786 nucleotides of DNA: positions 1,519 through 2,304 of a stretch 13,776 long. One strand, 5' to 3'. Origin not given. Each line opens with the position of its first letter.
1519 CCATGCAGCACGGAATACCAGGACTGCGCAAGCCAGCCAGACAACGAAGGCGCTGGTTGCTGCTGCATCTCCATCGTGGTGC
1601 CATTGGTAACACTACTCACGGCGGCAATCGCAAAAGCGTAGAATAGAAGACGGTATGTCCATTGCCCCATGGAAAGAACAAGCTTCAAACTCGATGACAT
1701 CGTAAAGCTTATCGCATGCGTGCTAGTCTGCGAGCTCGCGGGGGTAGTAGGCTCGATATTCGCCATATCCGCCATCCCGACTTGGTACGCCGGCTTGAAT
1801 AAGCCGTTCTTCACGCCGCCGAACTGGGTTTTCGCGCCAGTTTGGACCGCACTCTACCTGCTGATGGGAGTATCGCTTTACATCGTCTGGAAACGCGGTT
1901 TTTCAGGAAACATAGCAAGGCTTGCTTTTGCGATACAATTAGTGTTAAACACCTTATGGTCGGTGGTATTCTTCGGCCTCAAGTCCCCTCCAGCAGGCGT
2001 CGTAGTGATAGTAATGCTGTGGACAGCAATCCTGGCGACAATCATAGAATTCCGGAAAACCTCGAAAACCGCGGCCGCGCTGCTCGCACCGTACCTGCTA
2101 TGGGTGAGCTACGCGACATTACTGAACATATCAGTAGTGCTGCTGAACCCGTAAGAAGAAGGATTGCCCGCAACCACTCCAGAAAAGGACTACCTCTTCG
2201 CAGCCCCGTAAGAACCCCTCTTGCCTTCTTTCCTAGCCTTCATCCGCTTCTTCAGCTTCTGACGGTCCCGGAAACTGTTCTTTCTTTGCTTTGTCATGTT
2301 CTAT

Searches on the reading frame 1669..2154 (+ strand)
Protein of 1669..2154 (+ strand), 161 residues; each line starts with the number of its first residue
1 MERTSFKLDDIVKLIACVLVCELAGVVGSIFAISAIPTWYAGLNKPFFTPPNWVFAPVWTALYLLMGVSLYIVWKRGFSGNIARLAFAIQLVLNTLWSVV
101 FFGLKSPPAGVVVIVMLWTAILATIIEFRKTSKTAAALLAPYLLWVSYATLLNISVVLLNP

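Call 5: search_protein_families(library=pfam, proteins=[window:1669-2154:+], max_evalue=0.01)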
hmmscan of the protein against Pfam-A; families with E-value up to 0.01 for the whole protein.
window:1669-2154:+ (161 aa): 2 families
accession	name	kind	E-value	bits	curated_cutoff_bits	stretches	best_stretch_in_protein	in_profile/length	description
PF03073.20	TspO_MBR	-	1.7e-47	161.3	24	1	17-157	1-144/145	TspO/MBR family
PF16327.10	CcmF_C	-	0.0048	16.6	28.7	1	45-132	73-158/323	Cytochrome c-type biogenesis protein CcmF C-terminal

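Call 6: search_protein_families(library=ncbifam, proteins=[window:1669-2154:+], max_evalue=0.01)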
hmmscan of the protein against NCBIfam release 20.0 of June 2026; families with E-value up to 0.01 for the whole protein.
window:1669-2154:+ (161 aa): 1 family
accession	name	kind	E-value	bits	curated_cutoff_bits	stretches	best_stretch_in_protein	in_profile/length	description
NF047825.1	T-richsensTspOAlph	equivalog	1.8e-36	125.6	180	1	14-161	6-149/152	tryptophan-rich sensory protein TspO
